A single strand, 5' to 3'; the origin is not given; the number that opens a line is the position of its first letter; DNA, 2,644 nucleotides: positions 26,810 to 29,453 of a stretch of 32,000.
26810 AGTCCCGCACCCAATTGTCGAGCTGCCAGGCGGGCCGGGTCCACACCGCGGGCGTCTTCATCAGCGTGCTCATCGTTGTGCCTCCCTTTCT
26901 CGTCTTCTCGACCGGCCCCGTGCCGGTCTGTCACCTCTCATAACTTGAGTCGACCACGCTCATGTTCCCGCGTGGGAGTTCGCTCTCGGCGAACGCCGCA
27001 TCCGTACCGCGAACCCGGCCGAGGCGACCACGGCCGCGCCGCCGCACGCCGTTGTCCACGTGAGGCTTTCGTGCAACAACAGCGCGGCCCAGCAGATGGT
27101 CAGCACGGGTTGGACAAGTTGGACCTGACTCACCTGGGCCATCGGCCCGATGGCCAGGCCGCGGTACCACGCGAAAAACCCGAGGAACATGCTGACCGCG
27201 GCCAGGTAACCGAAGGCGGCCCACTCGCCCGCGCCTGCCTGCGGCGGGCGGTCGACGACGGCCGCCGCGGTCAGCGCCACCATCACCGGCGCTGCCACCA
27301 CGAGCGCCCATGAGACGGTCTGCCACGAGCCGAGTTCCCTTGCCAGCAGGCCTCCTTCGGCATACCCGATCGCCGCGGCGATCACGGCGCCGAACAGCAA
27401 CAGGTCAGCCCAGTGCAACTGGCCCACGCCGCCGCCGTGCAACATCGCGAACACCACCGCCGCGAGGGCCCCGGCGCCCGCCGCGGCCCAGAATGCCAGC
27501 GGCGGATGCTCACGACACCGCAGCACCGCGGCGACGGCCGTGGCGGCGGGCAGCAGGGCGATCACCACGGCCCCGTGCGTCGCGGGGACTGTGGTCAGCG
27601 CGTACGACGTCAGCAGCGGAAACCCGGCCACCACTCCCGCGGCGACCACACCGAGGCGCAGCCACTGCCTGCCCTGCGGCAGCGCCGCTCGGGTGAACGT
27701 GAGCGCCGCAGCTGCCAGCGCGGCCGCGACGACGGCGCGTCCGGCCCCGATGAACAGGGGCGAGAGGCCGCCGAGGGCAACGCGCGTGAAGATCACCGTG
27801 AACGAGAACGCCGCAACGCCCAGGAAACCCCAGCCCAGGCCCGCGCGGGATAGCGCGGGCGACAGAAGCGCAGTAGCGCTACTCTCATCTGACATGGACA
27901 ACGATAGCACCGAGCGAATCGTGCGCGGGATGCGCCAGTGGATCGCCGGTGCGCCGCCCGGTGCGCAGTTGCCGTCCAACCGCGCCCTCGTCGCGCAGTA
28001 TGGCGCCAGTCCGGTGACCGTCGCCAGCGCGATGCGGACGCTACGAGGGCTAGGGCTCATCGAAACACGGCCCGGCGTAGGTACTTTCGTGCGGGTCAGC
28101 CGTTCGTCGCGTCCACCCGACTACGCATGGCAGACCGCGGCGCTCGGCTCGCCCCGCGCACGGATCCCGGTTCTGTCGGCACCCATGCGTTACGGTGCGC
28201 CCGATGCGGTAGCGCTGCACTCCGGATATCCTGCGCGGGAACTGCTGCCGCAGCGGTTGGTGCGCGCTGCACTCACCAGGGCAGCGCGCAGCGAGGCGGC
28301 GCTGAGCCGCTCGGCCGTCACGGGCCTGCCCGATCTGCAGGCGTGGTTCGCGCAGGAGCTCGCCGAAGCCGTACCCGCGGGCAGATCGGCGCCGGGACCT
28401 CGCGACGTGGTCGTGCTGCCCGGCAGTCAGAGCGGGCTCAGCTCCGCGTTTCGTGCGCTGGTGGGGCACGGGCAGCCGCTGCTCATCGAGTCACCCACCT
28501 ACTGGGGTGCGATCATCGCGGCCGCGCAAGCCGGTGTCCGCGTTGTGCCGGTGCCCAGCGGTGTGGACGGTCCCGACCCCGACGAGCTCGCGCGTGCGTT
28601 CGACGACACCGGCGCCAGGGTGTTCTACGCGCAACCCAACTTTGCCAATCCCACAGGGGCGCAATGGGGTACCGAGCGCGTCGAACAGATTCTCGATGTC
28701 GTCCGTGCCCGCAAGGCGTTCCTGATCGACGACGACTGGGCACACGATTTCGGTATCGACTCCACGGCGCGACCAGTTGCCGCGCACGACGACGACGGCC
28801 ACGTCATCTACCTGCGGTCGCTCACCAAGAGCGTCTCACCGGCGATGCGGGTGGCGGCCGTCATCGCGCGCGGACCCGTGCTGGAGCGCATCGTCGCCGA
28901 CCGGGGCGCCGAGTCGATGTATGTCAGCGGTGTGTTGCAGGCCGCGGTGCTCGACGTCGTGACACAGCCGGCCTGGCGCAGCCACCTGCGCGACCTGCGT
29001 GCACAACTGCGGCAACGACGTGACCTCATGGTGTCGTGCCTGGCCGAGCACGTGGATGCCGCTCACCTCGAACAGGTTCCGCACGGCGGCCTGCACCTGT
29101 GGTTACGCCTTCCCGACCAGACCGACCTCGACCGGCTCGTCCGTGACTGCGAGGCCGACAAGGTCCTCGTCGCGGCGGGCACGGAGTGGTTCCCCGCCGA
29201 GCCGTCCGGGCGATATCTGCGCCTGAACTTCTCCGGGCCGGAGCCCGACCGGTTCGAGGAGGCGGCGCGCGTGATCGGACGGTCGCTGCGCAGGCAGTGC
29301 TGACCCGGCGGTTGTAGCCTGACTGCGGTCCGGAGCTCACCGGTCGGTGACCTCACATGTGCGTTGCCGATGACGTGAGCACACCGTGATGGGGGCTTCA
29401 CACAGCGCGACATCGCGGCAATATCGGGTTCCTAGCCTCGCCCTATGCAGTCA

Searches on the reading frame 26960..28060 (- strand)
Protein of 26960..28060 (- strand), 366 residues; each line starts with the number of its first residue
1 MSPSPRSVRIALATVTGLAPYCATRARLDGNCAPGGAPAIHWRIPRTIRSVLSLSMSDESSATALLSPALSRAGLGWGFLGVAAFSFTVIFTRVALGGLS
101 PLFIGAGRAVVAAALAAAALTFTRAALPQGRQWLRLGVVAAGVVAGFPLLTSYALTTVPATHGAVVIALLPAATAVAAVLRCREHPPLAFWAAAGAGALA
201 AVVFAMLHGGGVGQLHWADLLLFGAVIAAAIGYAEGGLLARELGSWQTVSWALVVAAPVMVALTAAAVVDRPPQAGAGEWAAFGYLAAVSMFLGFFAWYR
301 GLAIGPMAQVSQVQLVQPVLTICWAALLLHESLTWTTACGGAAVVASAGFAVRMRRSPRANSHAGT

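Call 59: search_protein_families(library=pfam, proteins=[window:26960-28060:-], max_evalue=0.001)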
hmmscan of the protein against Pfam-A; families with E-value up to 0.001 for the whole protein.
window:26960-28060:- (366 aa): 1 family
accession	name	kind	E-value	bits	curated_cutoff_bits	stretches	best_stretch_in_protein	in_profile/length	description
PF00892.27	EamA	-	1.5e-34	119.6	28.2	2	217-350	2-132/135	EamA-like transporter family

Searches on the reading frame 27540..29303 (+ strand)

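Call 59: search_protein_families(library=pfam, proteins=[window:27540-29303:+], max_evalue=0.001)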
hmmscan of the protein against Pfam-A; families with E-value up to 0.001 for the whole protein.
window:27540-29303:+ (587 aa): 3 families
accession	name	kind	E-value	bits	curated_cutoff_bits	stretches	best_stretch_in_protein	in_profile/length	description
PF00155.27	Aminotran_1_2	-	9.2e-24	84.7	19.7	1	247-579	25-361/361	Aminotransferase class I and II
PF00392.27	GntR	-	3.3e-11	43.1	27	1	125-184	3-64/64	Bacterial regulatory proteins, gntR family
PF12897.13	Asp_aminotransf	-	8.4e-08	31.9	27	1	259-580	67-406/421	Aspartate amino-transferase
